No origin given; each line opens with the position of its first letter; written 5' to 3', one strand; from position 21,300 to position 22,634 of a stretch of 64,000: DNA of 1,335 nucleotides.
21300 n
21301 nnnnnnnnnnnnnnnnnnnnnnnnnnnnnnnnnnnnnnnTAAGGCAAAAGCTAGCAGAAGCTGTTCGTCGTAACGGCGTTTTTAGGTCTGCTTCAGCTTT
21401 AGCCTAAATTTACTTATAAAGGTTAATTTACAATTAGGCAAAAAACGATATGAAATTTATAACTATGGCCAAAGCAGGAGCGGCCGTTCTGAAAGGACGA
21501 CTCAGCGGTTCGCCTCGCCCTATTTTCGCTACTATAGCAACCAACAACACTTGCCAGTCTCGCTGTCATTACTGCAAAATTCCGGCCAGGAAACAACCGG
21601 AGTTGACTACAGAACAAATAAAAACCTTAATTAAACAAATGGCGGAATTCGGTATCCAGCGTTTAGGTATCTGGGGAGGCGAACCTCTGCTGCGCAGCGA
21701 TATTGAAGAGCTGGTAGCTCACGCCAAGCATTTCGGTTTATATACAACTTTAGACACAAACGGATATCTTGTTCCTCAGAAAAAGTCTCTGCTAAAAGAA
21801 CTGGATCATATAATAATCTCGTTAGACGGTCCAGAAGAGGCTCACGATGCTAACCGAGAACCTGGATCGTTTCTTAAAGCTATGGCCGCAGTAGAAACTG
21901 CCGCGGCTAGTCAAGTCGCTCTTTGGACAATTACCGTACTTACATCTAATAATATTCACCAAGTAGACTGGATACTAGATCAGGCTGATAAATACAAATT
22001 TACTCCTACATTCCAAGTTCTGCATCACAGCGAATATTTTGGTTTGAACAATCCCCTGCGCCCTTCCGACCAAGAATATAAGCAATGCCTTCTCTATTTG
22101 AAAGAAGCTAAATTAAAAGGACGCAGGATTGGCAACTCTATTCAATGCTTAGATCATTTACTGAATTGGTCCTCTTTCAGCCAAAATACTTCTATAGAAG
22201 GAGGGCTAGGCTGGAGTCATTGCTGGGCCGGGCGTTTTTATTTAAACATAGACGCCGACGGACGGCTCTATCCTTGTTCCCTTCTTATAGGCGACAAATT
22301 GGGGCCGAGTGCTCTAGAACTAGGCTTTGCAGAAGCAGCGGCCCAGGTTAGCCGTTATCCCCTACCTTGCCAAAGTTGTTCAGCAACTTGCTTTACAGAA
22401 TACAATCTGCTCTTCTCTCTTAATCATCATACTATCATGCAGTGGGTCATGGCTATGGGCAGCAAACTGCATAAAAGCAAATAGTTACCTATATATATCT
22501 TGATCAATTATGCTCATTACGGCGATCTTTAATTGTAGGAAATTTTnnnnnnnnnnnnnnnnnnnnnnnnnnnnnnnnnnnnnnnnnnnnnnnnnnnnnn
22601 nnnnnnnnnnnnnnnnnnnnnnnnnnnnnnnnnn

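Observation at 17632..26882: Uncharacterised biosynthetic locus: FAD-oxidoreductase + sugar aminotransferase with Pro-rich repeat tail + four tandem radical SAM enzymes (2 SPASM-type, 2 B12-binding)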

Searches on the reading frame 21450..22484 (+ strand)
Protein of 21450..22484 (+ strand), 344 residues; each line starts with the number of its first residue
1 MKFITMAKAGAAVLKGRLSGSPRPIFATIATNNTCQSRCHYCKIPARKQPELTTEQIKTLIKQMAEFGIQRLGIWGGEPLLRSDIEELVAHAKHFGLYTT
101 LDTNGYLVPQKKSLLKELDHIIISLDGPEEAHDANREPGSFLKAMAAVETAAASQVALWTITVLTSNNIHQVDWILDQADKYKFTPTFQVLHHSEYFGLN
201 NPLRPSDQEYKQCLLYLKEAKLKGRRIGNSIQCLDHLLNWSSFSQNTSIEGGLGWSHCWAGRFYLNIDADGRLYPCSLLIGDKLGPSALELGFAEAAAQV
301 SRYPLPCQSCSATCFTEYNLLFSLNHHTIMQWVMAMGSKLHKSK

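Call 4: search_protein_families(library=pfam, proteins=[window:21450-22484:+], max_evalue=0.01)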
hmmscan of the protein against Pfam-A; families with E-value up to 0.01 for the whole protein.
window:21450-22484:+ (344 aa): 2 families
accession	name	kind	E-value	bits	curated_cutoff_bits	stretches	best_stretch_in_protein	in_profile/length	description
PF04055.27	Radical_SAM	-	1e-19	71.8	29.5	1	32-176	4-163/166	Radical SAM superfamily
PF13353.11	Fer4_12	-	5.4e-05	23.9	22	1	34-135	14-123/137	4Fe-4S single cluster domain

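Call 5: search_protein_families(library=ncbifam, proteins=[window:21450-22484:+], max_evalue=0.01)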
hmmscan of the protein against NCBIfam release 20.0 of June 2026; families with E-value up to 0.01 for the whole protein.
window:21450-22484:+ (344 aa): 75 families (the best 25 are shown)
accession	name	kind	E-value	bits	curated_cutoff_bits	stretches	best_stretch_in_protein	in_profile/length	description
TIGR03961.1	rSAM_PTO1314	hypoth_equivalog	2.4e-30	106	306.05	1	23-330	21-317/332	PTO1314 family radical SAM protein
TIGR03962.1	mycofact_rSAM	equivalog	2.1e-22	79.8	265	1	23-284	10-267/339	mycofactocin radical SAM maturase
TIGR04051.1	rSAM_NirJ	equivalog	2.8e-22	79.2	515.45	1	35-212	12-194/354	heme d1 biosynthesis radical SAM protein NirJ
TIGR02109.1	PQQ_syn_pqqE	equivalog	2.8e-22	79.1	381.35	1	31-198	13-186/358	pyrroloquinoline quinone biosynthesis protein PqqE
TIGR04545.1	rSAM_ahbD_hemeb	equivalog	2.9e-21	76.3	500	1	33-182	8-165/339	heme b synthase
NF045574.1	sacti_mat_StsB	exception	3.4e-21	75.6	625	1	30-180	101-257/466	StsB family radical SAM/SPASM domain sactipeptide maturase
TIGR04347.1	pseudo_SAM_Halo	equivalog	3.1e-20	72.8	525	1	30-201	43-219/390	TIGR04347 family pseudo-SAM/SPASM protein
TIGR04053.2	TIGR04053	equivalog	4.8e-20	72.1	395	1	23-181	6-175/366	TIGR04053 family radical SAM/SPASM domain-containing protein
TIGR02668.1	moaA_archaeal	equivalog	5e-20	71.7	325.25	1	29-181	14-175/303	GTP 3',8-cyclase MoaA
NF050035.1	rSAM_WgK_link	exception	6.4e-20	71.5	650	1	22-171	6-163/367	radical SAM/SPASM peptide maturase WgkB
TIGR04054.1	rSAM_NirJ1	equivalog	7.5e-20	70.9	650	1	29-184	40-202/387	putative heme d1 biosynthesis radical SAM protein NirJ1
TIGR04546.1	rSAM_ahbC_deAc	equivalog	1.8e-18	66.5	650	1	31-181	45-202/390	12,18-didecarboxysiroheme deacetylase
NF049973.1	radical_Rv1681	equivalog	5.4e-18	65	380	1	30-187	77-242/326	Rv1681 family radical SAM protein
NF001199.0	PRK00164.2-1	equivalog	1e-17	64.2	231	1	29-181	16-177/308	GTP 3',8-cyclase MoaA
TIGR02666.1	moaA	equivalog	2.3e-17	63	284.05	1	31-161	16-163/336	GTP 3',8-cyclase MoaA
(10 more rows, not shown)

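Call 24: find_homologous_proteins(query=window:21450-22484:+, max_evalue=1e-10)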
Query window:21450-22484:+ (344 aa): 819 proteins with E <= 1e-10 among 3200 candidates; the best 120 are listed.
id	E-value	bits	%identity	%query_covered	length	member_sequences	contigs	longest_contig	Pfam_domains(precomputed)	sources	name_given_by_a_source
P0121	1.1e-212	724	90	99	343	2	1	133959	PF04055.28,PF13353.12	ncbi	ncbi:MAG: radical SAM/SPASM domain-containing protein [Candidatus Bruticola sp.]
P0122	6.8e-186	635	79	98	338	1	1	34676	PF04055.28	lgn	-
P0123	3.7e-182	623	77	99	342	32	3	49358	PF04055.28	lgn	-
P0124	7.0e-181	619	76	99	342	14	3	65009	PF04055.28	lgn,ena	-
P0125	5.1e-153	527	64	99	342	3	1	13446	PF04055.28,PF13353.12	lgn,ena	-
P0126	1.6e-141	489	63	98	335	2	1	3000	PF04055.28,PF13353.12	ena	-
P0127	1.6e-140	486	63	98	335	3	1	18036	PF04055.28,PF13353.12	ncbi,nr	ncbi:MAG: radical SAM protein [bacterium]|nr:radical SAM protein [bacterium]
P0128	1.2e-137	477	68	85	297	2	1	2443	PF04055.28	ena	-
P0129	2.4e-136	473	60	99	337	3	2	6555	PF04055.28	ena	-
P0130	7.5e-136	471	59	99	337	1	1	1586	PF04055.28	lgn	-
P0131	3.9e-135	469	59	99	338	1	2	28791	PF04055.28,PF13353.12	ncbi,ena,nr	ncbi:radical SAM protein [bacterium]|nr:radical SAM protein [bacterium]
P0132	5.7e-134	465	61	96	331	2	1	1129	PF04055.28,PF13353.12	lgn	-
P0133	6.0e-134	465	59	98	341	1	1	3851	PF04055.28,PF13353.12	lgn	-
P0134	6.9e-133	461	59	99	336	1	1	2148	PF04055.28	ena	-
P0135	1.9e-132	460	59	98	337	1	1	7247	PF04055.28,PF13353.12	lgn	-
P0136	1.1e-131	457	58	100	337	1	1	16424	PF04055.28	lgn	-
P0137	2.1e-129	450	58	98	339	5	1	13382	PF04055.28,PF13353.12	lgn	-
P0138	2.4e-123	430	55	99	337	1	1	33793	PF04055.28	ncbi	-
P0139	2.2e-119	417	54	100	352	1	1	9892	PF04055.28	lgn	-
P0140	1.3e-117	411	54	99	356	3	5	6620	PF04055.28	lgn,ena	-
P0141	4.1e-115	403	51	99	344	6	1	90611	PF04055.28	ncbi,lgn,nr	ncbi:MAG: radical SAM protein [Firmicutes bacterium]|nr:radical SAM protein [Bacillota bacterium]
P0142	1.2e-113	398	53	99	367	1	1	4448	PF04055.28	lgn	-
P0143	1.3e-113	398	53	99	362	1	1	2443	PF04055.28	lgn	-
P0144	4.7e-113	396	51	99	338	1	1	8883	PF04055.28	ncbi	-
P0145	1.0e-112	395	52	98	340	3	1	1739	PF04055.28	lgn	-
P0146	1.7e-111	391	52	96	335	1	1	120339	PF04055.28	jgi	-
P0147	3.1e-110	387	50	99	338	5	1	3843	PF04055.28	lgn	-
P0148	2.3e-109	384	51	98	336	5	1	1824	PF04055.28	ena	-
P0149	1.8e-108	381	51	98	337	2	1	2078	PF04055.28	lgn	-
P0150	3.8e-108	380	52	98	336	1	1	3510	PF04055.28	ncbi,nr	ncbi:MAG: radical SAM protein [Candidatus Eremiobacteraeota bacterium]|nr:radical SAM protein [Candi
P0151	1.5e-107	378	52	96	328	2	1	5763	PF04055.28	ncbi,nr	ncbi:MAG: radical SAM protein, partial [Armatimonadetes bacterium]|nr:radical SAM protein [Armatimon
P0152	3.8e-107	376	49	99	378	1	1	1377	PF04055.28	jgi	jgi:MoaA/NifB/PqqE/SkfB family radical SAM enzyme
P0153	1.3e-106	375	49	100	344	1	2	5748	PF04055.28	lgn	-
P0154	2.9e-106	374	48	99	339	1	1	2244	PF04055.28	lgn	-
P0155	2.7e-105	370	49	99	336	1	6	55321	PF04055.28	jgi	jgi:MoaA/NifB/PqqE/SkfB family radical SAM enzyme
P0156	3.7e-104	367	51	98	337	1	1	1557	PF04055.28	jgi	jgi:MoaA/NifB/PqqE/SkfB family radical SAM enzyme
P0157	4.3e-104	366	49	98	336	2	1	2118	PF04055.28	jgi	-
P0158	1.2e-103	365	48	98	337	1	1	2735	PF04055.28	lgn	-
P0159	1.4e-99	352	49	98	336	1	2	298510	PF04055.28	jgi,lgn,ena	-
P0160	3.1e-99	350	48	98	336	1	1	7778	PF04055.28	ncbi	-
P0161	2.7e-98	347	47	98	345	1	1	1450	PF04055.28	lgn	-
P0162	1.2e-97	345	49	98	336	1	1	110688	PF04055.28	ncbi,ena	-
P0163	1.5e-97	345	46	98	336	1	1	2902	PF04055.28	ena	-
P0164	1.6e-97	345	49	94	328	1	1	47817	PF04055.28,PF13353.12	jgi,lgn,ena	-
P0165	1.1e-96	342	50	91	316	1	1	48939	PF04055.28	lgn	-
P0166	9.5e-96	339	47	98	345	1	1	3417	PF04055.28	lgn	-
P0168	4.3e-95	337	46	98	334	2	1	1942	PF04055.28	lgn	-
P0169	4.6e-95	337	46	98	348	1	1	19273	PF04055.28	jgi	jgi:MoaA/NifB/PqqE/SkfB family radical SAM enzyme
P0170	5.1e-95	337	46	97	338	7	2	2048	PF04055.28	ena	-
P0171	5.8e-95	336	47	98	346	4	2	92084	PF04055.28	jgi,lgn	jgi:MoaA/NifB/PqqE/SkfB family radical SAM enzyme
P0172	1.1e-94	336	48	98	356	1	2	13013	PF04055.28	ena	-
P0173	1.3e-94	335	46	98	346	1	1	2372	PF04055.28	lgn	-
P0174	2.5e-94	334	46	95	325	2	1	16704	PF04055.28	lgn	-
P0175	2.5e-94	334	46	98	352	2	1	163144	PF04055.28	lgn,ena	-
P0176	4.2e-94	334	46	99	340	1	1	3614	PF04055.28,PF13353.12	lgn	-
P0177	8.3e-94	333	46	98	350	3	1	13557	PF04055.28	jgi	jgi:pyrroloquinoline quinone biosynthesis protein E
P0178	1.0e-93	332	50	90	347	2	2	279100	PF04055.28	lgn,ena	-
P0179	1.0e-93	332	45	98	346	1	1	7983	PF04055.28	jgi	jgi:MoaA/NifB/PqqE/SkfB family radical SAM enzyme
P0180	1.1e-93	332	48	90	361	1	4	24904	PF04055.28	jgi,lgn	jgi:MoaA/NifB/PqqE/SkfB family radical SAM enzyme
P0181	1.3e-93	332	47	98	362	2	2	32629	PF04055.28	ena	-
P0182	1.5e-93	332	47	95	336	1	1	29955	PF04055.28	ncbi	-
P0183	3.8e-93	330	47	95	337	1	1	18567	PF04055.28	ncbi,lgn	-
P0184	3.8e-93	330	47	98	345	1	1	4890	PF04055.28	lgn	-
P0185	4.1e-93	330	48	92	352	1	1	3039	PF04055.28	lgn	-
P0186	5.9e-93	330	48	93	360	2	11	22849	PF04055.28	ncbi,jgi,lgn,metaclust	metaclust:\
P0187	7.6e-93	329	47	97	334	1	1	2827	PF04055.28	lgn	-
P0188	8.6e-93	329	46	98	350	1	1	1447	PF04055.28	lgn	-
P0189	1.0e-92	329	45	99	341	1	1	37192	PF04055.28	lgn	-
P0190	1.2e-92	329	45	98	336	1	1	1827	PF04055.28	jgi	-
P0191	1.2e-92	329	46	98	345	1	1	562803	PF04055.28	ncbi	-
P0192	1.2e-92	329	46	95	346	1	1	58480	PF04055.28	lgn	-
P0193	1.6e-92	328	47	95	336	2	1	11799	PF04055.28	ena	-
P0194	1.8e-92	328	45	98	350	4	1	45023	PF04055.28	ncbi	-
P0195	2.0e-92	328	48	95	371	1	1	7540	PF04055.28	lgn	-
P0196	2.7e-92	328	46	98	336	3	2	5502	PF04055.28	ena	-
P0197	2.8e-92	328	46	96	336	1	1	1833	PF04055.28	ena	-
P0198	3.3e-92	327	47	97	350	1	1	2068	PF04055.28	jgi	jgi:MoaA/NifB/PqqE/SkfB family radical SAM enzyme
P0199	4.1e-92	327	45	98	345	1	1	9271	PF04055.28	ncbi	ncbi:MAG: radical SAM protein [Candidatus Omnitrophota bacterium]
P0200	4.5e-92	327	47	98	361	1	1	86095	PF04055.28,PF13353.12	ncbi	-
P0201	5.0e-92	327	46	98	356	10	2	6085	PF04055.28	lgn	-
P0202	5.8e-92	327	46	96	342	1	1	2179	PF04055.28,PF13353.12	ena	-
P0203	7.8e-92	326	45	97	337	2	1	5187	PF04055.28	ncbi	-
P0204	8.5e-92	326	45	98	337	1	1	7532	PF04055.28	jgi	-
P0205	1.0e-91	326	49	90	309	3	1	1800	PF04055.28,PF13353.12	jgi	-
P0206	1.1e-91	326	48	91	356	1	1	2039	PF04055.28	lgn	-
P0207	1.5e-91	325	47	97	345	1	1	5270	PF04055.28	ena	-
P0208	1.9e-91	325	44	98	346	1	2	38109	PF04055.28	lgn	-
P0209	1.9e-91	325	49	91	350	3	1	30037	PF04055.28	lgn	-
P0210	2.1e-91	325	46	96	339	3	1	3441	PF04055.28,PF13353.12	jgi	-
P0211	2.2e-91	325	45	98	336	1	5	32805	PF04055.28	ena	-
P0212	2.5e-91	324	47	97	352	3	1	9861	PF04055.28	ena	-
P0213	3.4e-91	324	46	98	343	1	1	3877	PF04055.28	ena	-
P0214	4.0e-91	324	46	94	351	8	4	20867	PF04055.28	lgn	-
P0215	5.0e-91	323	45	98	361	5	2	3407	PF04055.28,PF13353.12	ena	-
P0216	5.0e-91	323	47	98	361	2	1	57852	PF04055.28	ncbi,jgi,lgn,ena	-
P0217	5.1e-91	323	47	97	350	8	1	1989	PF04055.28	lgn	-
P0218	5.4e-91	323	46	97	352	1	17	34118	PF04055.28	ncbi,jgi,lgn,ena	jgi:MoaA/NifB/PqqE/SkfB family radical SAM enzyme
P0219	5.6e-91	323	46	97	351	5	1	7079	PF04055.28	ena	-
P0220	6.2e-91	323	47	90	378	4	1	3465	PF04055.28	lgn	-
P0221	7.4e-91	323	43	100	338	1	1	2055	PF04055.28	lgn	-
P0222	8.4e-91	323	47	96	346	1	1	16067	PF04055.28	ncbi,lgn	-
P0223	8.5e-91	323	46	95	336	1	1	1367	PF04055.28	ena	-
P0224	9.8e-91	323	47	97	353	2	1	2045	PF04055.28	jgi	jgi:pyrroloquinoline quinone biosynthesis protein E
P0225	1.1e-90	322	46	97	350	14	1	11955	PF04055.28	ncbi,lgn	-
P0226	1.1e-90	322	46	96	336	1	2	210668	PF04055.28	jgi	jgi:MoaA/NifB/PqqE/SkfB family radical SAM enzyme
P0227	1.2e-90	322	46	98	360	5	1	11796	PF04055.28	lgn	-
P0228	1.2e-90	322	49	97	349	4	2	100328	PF04055.28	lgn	-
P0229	1.5e-90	322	45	98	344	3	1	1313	PF04055.28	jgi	-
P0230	1.6e-90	322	46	95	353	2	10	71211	PF04055.28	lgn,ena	-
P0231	1.6e-90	322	46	97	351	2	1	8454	PF04055.28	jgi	-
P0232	1.6e-90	322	47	96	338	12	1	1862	PF04055.28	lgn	-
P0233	1.6e-90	322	47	98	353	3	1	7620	PF04055.28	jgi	jgi:MoaA/NifB/PqqE/SkfB family radical SAM enzyme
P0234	1.9e-90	322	46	98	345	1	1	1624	PF04055.28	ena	-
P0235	2.7e-90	321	48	92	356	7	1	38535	PF04055.28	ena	-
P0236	2.9e-90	321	46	92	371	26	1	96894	PF04055.28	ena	-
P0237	3.0e-90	321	48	92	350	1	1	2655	PF04055.28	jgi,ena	-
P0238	3.0e-90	321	46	97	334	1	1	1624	PF04055.28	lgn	-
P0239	3.4e-90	321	44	98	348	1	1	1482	PF04055.28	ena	-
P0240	3.5e-90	321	44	98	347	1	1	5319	PF04055.28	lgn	-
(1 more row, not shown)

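Call 26: find_related_loci(query=A1, collection=genome_contigs, flank=10000)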
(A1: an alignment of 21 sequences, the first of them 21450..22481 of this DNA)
Query A1 (344 aa) in genome_contigs; peptide patterns used: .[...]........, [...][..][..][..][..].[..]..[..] (x = any residue, [..] = any of these).
168 stretches matched a pattern; 149 encode a relative of the query (tblastn E <= 1e-3); the best 80 are kept; 80 distinct loci.
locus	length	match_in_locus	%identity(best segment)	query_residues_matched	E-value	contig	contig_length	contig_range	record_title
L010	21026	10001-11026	90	1-342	0e+0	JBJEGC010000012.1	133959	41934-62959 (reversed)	MAG: Candidatus Bruticola sp. isolate PUUB49_bin.005 NODE_27_length_133959_cov_12.186141, whole genome shotgun sequence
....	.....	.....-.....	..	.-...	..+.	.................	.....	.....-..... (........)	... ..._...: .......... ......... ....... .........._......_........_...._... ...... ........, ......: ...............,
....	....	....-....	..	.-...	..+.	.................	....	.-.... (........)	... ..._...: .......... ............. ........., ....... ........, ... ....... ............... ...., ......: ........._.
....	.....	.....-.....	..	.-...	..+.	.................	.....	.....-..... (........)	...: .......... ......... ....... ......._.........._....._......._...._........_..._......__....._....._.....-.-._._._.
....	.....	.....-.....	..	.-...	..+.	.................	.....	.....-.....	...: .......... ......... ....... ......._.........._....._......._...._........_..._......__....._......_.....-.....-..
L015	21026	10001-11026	64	1-342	3e-157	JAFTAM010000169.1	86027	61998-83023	Bacterium isolate RGIG3641 Goat_Rumen.Co__c2439406, whole genome shotgun sequence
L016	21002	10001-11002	63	1-337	8e-150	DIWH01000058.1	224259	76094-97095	MAG TPA_asm: bacterium UBP9_UBA6111 isolate UBA6111 UBA6111_contig_8525, whole genome shotgun sequence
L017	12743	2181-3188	60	1-339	2e-145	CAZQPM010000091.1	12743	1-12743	MAG TPA_asm: uncultured Burkholderiales bacterium isolate SRP216815_co1_43 genome assembly, contig: NODE_6356_length_127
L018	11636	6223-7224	62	1-337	1e-141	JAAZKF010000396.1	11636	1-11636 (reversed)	MAG: Burkholderiales bacterium isolate AS22ysBPME_216 208232_AS22, whole genome shotgun sequence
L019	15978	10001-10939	61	24-339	1e-140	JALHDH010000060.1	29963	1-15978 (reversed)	MAG: bacterium isolate 1-no_shock_S1_038 scaffold_1116, whole genome shotgun sequence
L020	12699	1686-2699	59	1-339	4e-139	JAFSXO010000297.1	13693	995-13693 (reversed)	Bacterium isolate RGIG3565 Goat_Rumen.Co__c2275719, whole genome shotgun sequence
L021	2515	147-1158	63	1-337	1e-135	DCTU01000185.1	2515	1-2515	MAG TPA_asm: bacterium UBP9_UBA1432 isolate UBA1432 UBA1432_contig_34889, whole genome shotgun sequence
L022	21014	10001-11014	51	1-339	6e-116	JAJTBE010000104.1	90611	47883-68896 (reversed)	MAG: Bacillota bacterium isolate MH_R1_1 k141_69353, whole genome shotgun sequence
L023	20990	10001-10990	51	1-336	5e-115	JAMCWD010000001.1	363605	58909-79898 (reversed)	MAG: Chloroflexota bacterium isolate FK_Sedi_B_Bin.67 NODE_4_length_363605_cov_8.17805, whole genome shotgun sequence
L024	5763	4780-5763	52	1-330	2e-111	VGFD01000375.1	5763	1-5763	MAG: Armatimonadetes bacterium isolate M_DeepCast_50m_m2_086 M_DeepCast_50m_m2_086_Ga0194121_10025405, whole genome shot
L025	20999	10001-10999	47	1-336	3e-100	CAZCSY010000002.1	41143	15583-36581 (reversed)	MAG TPA_asm: uncultured Planctomycetia bacterium isolate binchicken_co81_68 genome assembly, contig: NODE_1010_length_41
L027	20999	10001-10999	47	1-336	7e-99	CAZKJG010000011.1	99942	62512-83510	MAG TPA_asm: uncultured bacterium isolate binchicken_co17_361 genome assembly, contig: NODE_612_length_99942_cov_11.5756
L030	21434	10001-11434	47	1-336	2e-97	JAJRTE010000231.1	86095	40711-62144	MAG: Myxococcota bacterium isolate Dive96_bin1.27 k141_3724625, whole genome shotgun sequence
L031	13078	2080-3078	46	1-336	7e-97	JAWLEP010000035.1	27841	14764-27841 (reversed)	MAG: Candidatus Fermentibacteraceae bacterium isolate 20BLK6-1.bin.67 NODE_1459_length_27841_cov_46.213575, whole genome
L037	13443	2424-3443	44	1-343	1e-95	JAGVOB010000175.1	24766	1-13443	MAG: Candidatus Omnitrophota bacterium isolate DeMMO3_15 c_000000089305, whole genome shotgun sequence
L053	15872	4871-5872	45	1-336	5e-94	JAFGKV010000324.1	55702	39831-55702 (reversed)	MAG: Candidatus Fermentibacteria bacterium isolate Zod_Metabat.355 k87_13521785, whole genome shotgun sequence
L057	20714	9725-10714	44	1-333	3e-93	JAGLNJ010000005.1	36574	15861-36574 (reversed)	MAG: Candidatus Omnitrophota bacterium isolate RS_6_36 ROV157_6.bin.36.fa_5, whole genome shotgun sequence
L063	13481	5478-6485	45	1-338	3e-93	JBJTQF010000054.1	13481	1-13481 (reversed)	MAG: Myxococcota bacterium isolate samp_4448_VAMB_910 samp_4448_199625, whole genome shotgun sequence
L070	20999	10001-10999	42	1-336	1e-92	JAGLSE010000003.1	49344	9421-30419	MAG: Candidatus Omnitrophota bacterium isolate RS_9_43 ROV157_9.bin.43.fa_3, whole genome shotgun sequence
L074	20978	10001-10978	47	8-336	4e-92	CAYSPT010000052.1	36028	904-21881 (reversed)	MAG TPA_asm: uncultured bacterium isolate SRP077602_co1_83 genome assembly, contig: NODE_3216_length_36028_cov_9.299780,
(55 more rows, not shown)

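Call 30: search_protein_families(library=pfam, proteins=[L027:11089-12585:+, L027:8910-10004:+, L031:4660-5634:+, L027:3215-3829:-, L027:1875-2432:-, L027:2341-3153:+, L027:13894-15807:-, L027:15811-17463:-], max_evalue=0.001)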
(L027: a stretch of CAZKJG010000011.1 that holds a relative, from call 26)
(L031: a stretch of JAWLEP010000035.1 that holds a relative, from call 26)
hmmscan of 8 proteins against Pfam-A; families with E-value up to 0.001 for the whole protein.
L027:11089-12585:+ (498 aa): 1 family
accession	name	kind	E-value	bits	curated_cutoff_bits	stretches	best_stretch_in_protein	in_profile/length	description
PF24948.1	Citrate_synth_N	-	0.00038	20.3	83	1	120-210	130-222/232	ATP-citrate synthase ATP-grasp domain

L027:8910-10004:+ (364 aa): 1 family
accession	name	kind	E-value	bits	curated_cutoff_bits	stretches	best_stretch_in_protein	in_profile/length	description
PF04015.17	DUF362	-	2.3e-33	116.4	24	1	59-243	1-196/200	Domain of unknown function (DUF362)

L031:4660-5634:+ (324 aa): 3 families
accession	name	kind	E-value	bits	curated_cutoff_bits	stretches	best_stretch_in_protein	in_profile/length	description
PF02629.25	CoA_binding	-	1e-19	71.5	22.3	1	14-103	3-94/97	CoA binding domain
PF13607.11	Succ_CoA_lig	-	8.4e-12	45.5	27.4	1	202-314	27-133/138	Succinyl-CoA ligase like flavodoxin domain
PF00549.24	Ligase_CoA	-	2.8e-07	31.2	24.5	1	204-304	23-128/128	CoA-ligase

L027:3215-3829:- (204 aa): 0 families

L027:1875-2432:- (185 aa): 2 families
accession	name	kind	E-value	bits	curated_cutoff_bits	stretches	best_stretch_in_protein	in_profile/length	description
PF00908.23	dTDP_sugar_isom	-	5.7e-42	143.7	27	1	10-173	2-168/168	dTDP-4-dehydrorhamnose 3,5-epimerase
PF14667.12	Polysacc_synt_C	-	1.2e-08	35.5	28.7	1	23-128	1-94/111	Polysaccharide biosynthesis C-terminal domain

L027:2341-3153:+ (270 aa): 2 families
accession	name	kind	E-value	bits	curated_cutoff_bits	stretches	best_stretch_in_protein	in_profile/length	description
PF00730.31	HhH-GPD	-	2.4e-23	83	26.2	1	95-229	1-107/108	HhH-GPD superfamily base excision DNA repair protein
PF00633.29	HHH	-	2.1e-07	30.9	24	1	160-187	1-28/30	Helix-hairpin-helix motif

L027:13894-15807:- (637 aa): 3 families
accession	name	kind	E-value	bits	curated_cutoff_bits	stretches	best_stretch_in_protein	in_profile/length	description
PF01433.26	Peptidase_M1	-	3.9e-29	102.3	27.7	1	313-453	70-218/218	Peptidase family M1 domain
PF17900.6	Peptidase_M1_N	-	3e-15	57.2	25.8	1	45-223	3-186/186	Peptidase M1 N-terminal domain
PF18962.6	Por_Secre_tail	-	7.2e-05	23.4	27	1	564-625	3-66/75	Secretion system C-terminal sorting domain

L027:15811-17463:- (550 aa): 3 families
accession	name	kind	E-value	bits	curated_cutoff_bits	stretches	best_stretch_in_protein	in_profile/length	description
PF00485.24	PRK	-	9.7e-14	52.1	22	1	283-481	1-189/196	Phosphoribulokinase / Uridine kinase family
PF13191.12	AAA_16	-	0.00057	20.9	32.6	0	266-314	11-57/167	AAA ATPase domain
PF20720.3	nSTAND3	-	0.00075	19.7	27.2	0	276-318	12-52/155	Novel STAND NTPase 3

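Call 31: search_protein_families(library=ncbifam, proteins=[L027:11089-12585:+, L027:8910-10004:+], max_evalue=0.00001)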
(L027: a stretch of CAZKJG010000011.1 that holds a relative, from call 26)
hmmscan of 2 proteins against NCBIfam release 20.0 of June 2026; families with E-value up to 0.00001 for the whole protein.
L027:11089-12585:+ (498 aa): 2 families
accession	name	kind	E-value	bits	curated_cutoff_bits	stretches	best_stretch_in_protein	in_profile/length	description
NF001913.0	PRK00696.1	equivalog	1.6e-08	34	370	1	8-213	4-223/388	ADP-forming succinate--CoA ligase subunit beta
TIGR01016.1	sucCoAbeta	subfamily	5.5e-07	28.9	375.55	0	42-215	41-225/386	succinate-CoA ligase subunit beta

L027:8910-10004:+ (364 aa): 1 family
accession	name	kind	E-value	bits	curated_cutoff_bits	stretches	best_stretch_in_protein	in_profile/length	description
NF052623.1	Npun_F2552_fam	equivalog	7.7e-17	61.6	500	1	36-264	16-254/314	Npun_F2552 family protein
